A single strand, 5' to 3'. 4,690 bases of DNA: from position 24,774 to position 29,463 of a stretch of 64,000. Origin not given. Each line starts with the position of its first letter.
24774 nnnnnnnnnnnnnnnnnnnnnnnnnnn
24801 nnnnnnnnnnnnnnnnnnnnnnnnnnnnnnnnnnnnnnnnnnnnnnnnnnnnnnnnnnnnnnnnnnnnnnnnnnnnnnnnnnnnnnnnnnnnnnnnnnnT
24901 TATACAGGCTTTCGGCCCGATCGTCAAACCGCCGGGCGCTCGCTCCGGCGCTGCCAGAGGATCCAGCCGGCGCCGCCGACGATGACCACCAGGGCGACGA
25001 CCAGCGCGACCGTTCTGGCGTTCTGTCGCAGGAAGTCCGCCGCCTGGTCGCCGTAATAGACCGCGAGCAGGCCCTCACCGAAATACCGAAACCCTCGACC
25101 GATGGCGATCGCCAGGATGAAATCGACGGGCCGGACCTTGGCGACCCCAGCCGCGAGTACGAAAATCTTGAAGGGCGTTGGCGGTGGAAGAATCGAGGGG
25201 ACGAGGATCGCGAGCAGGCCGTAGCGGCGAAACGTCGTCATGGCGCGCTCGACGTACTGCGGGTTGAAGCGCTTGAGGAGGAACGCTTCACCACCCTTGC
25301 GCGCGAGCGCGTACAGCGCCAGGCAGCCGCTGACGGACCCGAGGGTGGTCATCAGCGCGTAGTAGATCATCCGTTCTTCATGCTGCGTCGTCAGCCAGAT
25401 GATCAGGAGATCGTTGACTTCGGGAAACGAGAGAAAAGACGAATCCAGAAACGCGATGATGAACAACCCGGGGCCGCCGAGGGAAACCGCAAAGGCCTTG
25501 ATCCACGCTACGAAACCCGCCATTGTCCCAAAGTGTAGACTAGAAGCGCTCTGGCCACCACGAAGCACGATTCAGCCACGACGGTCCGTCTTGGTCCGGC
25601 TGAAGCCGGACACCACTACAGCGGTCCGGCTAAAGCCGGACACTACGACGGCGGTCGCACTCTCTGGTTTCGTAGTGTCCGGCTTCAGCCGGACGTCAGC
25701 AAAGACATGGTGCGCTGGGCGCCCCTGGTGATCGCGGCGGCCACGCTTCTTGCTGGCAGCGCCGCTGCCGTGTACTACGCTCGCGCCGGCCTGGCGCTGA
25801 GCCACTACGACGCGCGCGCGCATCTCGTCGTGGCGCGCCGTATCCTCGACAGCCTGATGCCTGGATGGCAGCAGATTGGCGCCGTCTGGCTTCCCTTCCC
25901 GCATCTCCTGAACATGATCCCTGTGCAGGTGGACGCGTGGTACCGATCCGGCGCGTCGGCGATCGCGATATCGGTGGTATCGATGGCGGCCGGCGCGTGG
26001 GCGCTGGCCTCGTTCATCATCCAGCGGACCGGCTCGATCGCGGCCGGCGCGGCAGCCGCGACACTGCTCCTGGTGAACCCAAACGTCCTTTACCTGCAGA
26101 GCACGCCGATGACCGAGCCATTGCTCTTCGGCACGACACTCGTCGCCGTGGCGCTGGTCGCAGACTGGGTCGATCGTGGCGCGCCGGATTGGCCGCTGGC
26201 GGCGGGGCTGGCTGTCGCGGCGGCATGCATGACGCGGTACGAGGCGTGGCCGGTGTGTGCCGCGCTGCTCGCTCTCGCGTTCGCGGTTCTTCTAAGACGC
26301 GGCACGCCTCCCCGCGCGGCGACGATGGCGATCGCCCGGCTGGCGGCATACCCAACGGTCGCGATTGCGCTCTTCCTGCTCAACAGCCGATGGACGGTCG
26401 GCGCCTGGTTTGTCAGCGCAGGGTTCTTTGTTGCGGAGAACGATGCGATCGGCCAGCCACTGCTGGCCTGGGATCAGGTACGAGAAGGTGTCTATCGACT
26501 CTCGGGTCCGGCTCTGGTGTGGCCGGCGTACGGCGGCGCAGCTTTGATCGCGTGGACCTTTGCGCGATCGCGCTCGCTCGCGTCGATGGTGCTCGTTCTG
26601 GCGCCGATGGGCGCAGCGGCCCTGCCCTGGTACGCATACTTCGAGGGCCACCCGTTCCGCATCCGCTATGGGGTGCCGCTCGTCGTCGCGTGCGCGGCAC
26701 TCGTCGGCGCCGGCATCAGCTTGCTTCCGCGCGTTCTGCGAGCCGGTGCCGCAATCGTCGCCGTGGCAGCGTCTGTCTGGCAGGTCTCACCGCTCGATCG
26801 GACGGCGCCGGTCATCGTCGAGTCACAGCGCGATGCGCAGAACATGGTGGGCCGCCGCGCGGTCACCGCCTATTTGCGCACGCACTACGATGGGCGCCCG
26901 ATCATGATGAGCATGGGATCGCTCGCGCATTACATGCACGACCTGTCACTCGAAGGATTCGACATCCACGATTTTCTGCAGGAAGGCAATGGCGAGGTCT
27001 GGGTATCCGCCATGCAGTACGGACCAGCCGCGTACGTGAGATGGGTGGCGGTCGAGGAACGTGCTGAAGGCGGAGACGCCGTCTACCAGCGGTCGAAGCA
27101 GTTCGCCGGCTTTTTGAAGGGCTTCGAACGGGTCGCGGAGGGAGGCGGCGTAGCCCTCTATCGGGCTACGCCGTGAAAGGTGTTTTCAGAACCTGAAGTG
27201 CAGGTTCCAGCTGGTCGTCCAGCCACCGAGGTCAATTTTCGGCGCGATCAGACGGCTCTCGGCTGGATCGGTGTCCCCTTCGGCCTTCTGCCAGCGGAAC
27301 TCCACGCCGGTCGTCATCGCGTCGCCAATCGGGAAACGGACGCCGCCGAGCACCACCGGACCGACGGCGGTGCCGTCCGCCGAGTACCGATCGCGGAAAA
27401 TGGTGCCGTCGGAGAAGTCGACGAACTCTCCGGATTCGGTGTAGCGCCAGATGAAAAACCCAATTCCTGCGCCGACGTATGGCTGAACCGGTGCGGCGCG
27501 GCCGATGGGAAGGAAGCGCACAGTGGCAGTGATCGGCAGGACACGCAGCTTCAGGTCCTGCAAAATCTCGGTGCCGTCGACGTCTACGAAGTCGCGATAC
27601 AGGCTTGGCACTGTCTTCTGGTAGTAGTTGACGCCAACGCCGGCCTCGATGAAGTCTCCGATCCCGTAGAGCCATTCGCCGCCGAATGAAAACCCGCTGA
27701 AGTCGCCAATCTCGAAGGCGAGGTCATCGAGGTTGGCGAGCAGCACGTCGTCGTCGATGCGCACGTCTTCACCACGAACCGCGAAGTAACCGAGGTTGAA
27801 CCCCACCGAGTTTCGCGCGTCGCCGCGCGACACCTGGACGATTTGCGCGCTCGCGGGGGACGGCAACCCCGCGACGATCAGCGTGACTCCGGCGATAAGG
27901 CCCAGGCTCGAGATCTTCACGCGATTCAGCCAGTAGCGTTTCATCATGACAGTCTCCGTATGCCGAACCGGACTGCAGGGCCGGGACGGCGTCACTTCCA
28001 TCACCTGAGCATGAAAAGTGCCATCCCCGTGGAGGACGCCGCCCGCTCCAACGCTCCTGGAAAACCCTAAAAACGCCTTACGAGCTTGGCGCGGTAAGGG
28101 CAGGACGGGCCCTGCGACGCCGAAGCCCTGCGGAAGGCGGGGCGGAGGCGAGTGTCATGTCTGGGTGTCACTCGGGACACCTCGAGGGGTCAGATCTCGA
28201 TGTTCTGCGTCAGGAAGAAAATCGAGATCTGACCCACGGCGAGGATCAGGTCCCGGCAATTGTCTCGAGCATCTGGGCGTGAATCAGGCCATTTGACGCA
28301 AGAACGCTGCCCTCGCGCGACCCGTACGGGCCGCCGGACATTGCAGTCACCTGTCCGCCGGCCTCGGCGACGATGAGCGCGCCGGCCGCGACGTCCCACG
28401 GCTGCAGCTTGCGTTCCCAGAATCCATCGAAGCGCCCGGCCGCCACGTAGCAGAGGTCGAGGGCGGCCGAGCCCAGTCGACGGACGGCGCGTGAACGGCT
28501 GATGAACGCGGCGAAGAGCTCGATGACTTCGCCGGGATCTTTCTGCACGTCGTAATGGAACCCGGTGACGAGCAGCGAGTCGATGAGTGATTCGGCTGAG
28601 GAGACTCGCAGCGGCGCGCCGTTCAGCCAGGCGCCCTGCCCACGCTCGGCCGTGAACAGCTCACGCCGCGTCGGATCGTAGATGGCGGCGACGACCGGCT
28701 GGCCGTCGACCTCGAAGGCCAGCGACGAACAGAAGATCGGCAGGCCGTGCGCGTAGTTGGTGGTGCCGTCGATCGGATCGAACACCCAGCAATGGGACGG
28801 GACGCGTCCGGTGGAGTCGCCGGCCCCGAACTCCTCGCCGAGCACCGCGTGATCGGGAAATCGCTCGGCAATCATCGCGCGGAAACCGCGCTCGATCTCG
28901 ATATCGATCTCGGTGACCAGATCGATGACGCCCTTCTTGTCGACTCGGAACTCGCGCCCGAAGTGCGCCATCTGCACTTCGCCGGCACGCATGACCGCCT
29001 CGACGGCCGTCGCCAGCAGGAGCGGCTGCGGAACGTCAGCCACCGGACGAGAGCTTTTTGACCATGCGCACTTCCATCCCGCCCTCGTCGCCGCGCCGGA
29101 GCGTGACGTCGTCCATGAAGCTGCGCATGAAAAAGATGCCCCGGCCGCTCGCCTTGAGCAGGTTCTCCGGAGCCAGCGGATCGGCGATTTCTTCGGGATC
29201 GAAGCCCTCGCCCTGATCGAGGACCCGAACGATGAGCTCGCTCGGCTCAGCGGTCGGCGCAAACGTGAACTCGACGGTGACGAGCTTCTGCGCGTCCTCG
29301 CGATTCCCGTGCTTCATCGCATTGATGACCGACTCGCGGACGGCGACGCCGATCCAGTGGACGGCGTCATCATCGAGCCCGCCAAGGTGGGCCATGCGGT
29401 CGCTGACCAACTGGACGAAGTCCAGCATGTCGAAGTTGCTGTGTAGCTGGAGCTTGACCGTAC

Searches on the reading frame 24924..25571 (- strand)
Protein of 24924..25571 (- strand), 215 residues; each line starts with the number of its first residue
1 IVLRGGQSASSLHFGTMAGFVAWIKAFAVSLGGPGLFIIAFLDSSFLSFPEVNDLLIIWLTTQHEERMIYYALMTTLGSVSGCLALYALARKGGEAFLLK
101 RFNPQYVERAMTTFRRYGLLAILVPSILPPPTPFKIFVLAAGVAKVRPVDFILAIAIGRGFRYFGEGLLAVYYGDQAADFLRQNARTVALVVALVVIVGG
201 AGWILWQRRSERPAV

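Call 11: search_protein_families(library=pfam, proteins=[window:24924-25571:-], max_evalue=0.01)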
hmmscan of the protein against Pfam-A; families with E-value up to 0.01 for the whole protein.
window:24924-25571:- (215 aa): 1 family
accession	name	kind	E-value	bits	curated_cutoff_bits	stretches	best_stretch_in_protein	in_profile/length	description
PF09335.16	VTT_dom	-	9.3e-13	49.2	33.9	1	70-162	18-113/123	VTT domain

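Call 79: search_protein_families(library=ncbifam, proteins=[window:24924-25571:-], max_evalue=0.00001)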
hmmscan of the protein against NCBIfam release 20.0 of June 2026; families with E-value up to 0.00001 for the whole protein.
window:24924-25571:- (215 aa): 0 families

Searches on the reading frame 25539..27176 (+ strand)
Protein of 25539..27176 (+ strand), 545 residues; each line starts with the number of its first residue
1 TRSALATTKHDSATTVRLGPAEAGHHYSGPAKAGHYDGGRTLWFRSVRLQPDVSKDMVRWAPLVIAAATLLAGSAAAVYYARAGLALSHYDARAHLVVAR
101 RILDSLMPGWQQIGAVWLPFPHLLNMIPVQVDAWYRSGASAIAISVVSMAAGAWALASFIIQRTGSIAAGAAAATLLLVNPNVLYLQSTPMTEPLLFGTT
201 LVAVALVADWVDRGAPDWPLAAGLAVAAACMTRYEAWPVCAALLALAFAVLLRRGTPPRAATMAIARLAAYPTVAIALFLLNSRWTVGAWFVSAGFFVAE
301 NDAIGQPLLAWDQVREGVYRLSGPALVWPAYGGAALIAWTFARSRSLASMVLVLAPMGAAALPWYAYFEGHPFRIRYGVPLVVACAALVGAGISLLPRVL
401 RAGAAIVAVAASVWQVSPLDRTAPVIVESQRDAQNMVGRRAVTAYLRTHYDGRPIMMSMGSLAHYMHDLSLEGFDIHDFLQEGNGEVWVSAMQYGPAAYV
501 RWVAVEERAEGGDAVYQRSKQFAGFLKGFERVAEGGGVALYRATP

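Call 12: search_protein_families(library=pfam, proteins=[window:25539-27176:+], max_evalue=0.01)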
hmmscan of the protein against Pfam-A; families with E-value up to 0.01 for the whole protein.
window:25539-27176:+ (545 aa): 0 families

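Call 16: search_protein_families(library=ncbifam, proteins=[window:25539-27176:+], max_evalue=0.1)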
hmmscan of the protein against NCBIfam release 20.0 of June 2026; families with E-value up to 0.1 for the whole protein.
window:25539-27176:+ (545 aa): 1 family
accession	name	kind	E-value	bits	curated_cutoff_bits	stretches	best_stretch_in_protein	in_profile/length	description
TIGR03663.1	TIGR03663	subfamily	0.0037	16.3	126.25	1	146-256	76-186/435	flippase activity-associated protein Agl23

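Call 20: search_solved_structures(query=window:25707-27176:+, max_evalue=10)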
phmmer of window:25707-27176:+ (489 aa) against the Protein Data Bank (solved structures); distinct sequences matched with E-value up to 10: 0.

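Call 31: find_homologous_proteins(query=window:25707-27176:+)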
Query window:25707-27176:+ (489 aa): 4587 proteins with E <= 0.001 among 8000 candidates; the best 120 are listed.
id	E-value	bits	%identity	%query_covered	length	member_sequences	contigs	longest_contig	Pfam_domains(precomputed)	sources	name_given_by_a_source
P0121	0.0e+0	1037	97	100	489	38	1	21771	-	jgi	jgi:hypothetical protein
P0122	6.5e-293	990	93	100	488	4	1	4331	-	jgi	jgi:hypothetical protein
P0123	3.4e-291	984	93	100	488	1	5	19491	-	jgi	jgi:hypothetical protein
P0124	2.6e-263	892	84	98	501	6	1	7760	-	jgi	jgi:hypothetical protein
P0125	3.7e-257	872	96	86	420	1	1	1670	-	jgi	jgi:hypothetical protein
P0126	4.3e-254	862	81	99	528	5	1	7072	-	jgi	jgi:hypothetical protein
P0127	9.3e-254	861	79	100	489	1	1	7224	-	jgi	jgi:hypothetical protein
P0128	2.6e-252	856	82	97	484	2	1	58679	-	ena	-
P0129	1.2e-251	854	80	100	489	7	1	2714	-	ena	-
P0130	1.0e-249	847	79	100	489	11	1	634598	-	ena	-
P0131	3.2e-246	836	80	98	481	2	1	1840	-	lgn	-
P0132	4.4e-245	832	78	98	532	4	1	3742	-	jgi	jgi:hypothetical protein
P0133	8.1e-245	831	78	99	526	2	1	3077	-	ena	-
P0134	1.2e-244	831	81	94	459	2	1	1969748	-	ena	-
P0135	4.3e-243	826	77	99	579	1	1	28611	-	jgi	jgi:hypothetical protein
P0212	7.4e-198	676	68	95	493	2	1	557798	-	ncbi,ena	-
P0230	1.6e-195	669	65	95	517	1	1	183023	-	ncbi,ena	-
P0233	2.8e-195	668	68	98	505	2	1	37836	PF13231.13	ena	-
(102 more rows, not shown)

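Call 35: search_solved_structures(query=A2, max_evalue=10)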
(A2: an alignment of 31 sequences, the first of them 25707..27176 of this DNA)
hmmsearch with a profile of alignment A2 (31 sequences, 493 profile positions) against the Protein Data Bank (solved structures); distinct sequences matched with E-value up to 10: 2.
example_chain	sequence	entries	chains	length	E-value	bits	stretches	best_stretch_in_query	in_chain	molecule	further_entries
7q74_A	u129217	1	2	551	0.22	13.3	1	307-380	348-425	Poly(A) polymerase pla1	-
7q72_A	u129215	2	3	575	0.23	13.2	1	307-380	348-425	Poly(A) polymerase pla1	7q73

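Call 36: search_protein_families(library=pfam, alignment_id=A2, max_evalue=0.01)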
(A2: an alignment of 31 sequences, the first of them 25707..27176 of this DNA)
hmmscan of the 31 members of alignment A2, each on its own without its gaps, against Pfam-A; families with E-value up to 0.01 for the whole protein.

A. member 1, window:25707-27176:+ (489 aa): 0 families

B. families by the number of members that match (of 31 scanned): 1 family
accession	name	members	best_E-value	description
PF13231.12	PMT_2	3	9.8e-06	Dolichyl-phosphate-mannose-protein mannosyltransferase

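Call 68: search_protein_representatives(alignment_id=A2)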
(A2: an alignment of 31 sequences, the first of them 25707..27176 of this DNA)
Query: 31 sequences, 493 profile positions. Proteins with E-value up to 0.001 (for the whole library): 2545; up to 1e-10: 1781; up to 1e-30: 568. The best 150 are listed.
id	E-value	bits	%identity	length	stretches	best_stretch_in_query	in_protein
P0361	1.4e-234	795.7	-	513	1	7-492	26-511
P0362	8.2e-226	766.8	-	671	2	166-492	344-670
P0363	2.3e-221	752.1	-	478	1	20-492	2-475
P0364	1.0e-169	581.7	-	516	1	11-492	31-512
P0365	2.0e-166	570.9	-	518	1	10-491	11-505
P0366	1.2e-161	555.1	-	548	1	6-491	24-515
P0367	3.2e-160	550.4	-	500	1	9-492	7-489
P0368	3.4e-153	527.2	-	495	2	202-491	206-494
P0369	3.9e-153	527.1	-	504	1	12-492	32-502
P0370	1.8e-150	518.2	-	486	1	17-491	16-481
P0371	2.7e-150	517.7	-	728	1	12-491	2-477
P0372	1.7e-143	495.3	-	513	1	15-491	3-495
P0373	2.5e-142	491.4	-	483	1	18-492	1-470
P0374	2.6e-141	488.1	-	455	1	13-461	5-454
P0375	8.1e-132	456.7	-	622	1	15-492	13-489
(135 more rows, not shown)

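Call 70: search_protein_families(library=pfam, alignment_id=A4, max_evalue=0.01)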
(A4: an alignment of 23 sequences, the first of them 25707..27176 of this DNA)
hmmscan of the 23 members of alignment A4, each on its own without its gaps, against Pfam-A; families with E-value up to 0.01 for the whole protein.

A. member 1, window:25707-27176:+ (489 aa): 0 families

B. families by the number of members that match (of 23 scanned): 2 families
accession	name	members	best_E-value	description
PF13231.12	PMT_2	6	1.4e-09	Dolichyl-phosphate-mannose-protein mannosyltransferase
PF02366.24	PMT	2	0.00065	Dolichyl-phosphate-mannose-protein mannosyltransferase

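Call 72: search_solved_structures(query=A4, max_evalue=10)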
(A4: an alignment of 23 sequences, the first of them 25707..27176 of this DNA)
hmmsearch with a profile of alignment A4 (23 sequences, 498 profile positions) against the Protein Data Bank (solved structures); distinct sequences matched with E-value up to 10: 0.

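Call 75: find_encoding_contigs(protein=P0212, flank=10000, max_places=1)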
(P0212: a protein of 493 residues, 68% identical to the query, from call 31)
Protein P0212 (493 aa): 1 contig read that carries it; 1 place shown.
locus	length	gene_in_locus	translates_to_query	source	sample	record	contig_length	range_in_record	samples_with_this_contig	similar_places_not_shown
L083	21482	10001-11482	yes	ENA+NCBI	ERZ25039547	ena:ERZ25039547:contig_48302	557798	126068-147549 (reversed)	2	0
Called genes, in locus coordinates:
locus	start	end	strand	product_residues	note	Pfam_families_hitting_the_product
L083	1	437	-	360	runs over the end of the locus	PF04055:Radical_SAM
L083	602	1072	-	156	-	PF08241:Methyltransf_11 (faint)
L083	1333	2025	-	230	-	PF00535:Glycos_transf_2, PF13641:Glyco_tranf_2_3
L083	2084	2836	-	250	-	PF01128:IspD (weak), PF12804:NTP_transf_3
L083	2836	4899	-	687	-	PF01933:CofD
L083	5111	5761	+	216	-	PF00657:Lipase_GDSL, PF25182:NonGDSL (weak), PF13472:Lipase_GDSL_2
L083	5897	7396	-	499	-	PF19510:DUF6044 (weak)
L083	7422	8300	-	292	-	-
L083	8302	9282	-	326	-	PF00535:Glycos_transf_2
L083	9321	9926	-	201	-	PF09335:VTT_dom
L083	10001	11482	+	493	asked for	-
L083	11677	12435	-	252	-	-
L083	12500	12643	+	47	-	-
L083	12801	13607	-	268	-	PF00459:Inositol_P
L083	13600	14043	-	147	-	PF13581:HATPase_c_2, PF02518:HATPase_c (weak)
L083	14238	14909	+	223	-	PF00275:EPSP_synthase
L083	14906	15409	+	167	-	PF13238:AAA_18 (weak), PF01202:SKI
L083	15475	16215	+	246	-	PF00149:Metallophos, PF12850:Metallophos_2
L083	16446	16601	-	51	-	-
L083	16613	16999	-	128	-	-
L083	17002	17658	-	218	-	PF01578:Cytochrom_C_asm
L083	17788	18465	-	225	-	PF03379:CcmB, PF12730:ABC2_membrane_4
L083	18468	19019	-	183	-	PF00005:ABC_tran, PF13304:AAA_21 (weak)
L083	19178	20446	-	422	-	-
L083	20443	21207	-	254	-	PF24460:DUF7575 (faint), PF24463:DUF7577 (weak)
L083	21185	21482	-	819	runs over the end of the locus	PF01578:Cytochrom_C_asm, PF16327:CcmF_C, PF03918:CcmH (weak)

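Call 76: find_encoding_contigs(protein=P0230, flank=10000, max_places=1)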
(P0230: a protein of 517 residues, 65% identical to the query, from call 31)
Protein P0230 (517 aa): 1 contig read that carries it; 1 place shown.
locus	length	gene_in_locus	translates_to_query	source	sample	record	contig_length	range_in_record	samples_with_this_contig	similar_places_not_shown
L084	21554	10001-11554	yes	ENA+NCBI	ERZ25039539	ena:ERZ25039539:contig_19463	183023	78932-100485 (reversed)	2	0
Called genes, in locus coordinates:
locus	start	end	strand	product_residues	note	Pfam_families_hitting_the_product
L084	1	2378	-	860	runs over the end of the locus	PF13231:PMT_2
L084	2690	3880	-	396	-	PF04188:Mannosyl_trans2 (weak)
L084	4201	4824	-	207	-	-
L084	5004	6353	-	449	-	-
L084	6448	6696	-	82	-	-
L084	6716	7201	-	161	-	PF04542:Sigma70_r2, PF07638:Sigma70_ECF (weak), PF08281:Sigma70_r4_2, PF04545:Sigma70_r4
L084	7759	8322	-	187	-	PF09982:LpxR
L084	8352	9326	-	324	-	PF00535:Glycos_transf_2, PF10111:Glyco_tranf_2_2 (faint), PF13641:Glyco_tranf_2_3 (weak)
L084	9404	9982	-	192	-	PF09335:VTT_dom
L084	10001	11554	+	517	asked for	-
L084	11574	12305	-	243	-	-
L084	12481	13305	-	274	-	PF00459:Inositol_P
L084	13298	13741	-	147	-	PF13581:HATPase_c_2, PF02518:HATPase_c (weak)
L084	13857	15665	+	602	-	PF00275:EPSP_synthase, PF01202:SKI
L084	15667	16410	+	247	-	PF00149:Metallophos, PF12850:Metallophos_2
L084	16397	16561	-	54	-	-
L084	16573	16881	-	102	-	-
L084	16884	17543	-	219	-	PF01578:Cytochrom_C_asm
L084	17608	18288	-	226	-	PF03379:CcmB, PF12730:ABC2_membrane_4, PF12698:ABC2_membrane_3 (weak)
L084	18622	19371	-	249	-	PF13555:AAA_29 (faint), PF00005:ABC_tran, PF13304:AAA_21 (weak)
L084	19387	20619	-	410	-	-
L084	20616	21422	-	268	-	-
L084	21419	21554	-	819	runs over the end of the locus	PF01578:Cytochrom_C_asm, PF16327:CcmF_C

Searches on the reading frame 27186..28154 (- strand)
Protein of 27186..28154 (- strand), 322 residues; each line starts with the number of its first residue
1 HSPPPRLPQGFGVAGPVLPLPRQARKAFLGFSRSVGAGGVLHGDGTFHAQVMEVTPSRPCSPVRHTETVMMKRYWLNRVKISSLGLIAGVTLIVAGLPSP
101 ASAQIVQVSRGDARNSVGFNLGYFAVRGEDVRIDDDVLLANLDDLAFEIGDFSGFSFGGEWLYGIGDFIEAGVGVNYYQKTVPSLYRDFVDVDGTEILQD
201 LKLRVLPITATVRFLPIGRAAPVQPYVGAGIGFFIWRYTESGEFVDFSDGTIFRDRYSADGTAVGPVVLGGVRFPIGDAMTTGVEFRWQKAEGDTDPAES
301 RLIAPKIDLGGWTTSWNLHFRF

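Call 12: search_protein_families(library=pfam, proteins=[window:27186-28154:-], max_evalue=0.01)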
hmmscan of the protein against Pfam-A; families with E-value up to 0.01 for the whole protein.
window:27186-28154:- (322 aa): 2 families
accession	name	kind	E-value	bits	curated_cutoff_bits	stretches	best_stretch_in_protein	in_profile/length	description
PF13505.12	OMP_b-brl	-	1.1e-06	29.4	28.7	1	92-288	4-152/175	Outer membrane protein beta-barrel domain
PF03922.20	OmpW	-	0.0011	19.4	24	1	202-236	80-113/195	OmpW family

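Call 79: search_protein_families(library=ncbifam, proteins=[window:27186-28154:-], max_evalue=0.00001)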
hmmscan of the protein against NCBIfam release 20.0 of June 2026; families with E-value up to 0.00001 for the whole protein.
window:27186-28154:- (322 aa): 0 families

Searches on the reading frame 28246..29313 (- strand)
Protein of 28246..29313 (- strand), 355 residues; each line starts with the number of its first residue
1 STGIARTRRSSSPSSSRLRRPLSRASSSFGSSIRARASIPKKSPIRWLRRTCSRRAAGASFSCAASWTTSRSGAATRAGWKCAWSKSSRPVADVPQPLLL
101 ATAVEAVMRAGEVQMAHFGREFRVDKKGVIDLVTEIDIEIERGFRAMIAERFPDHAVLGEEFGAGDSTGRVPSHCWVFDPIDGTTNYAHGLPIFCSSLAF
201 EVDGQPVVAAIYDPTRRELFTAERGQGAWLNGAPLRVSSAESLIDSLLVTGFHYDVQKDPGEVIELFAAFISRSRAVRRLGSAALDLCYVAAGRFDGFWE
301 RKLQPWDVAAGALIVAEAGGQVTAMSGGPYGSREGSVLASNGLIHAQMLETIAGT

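Call 12: search_protein_families(library=pfam, proteins=[window:28246-29313:-], max_evalue=0.01)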
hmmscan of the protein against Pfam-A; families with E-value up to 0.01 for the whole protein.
window:28246-29313:- (355 aa): 1 family
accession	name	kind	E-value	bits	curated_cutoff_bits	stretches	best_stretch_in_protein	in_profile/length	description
PF00459.30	Inositol_P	-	8.2e-70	235.8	27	1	100-350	6-264/271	Inositol monophosphatase family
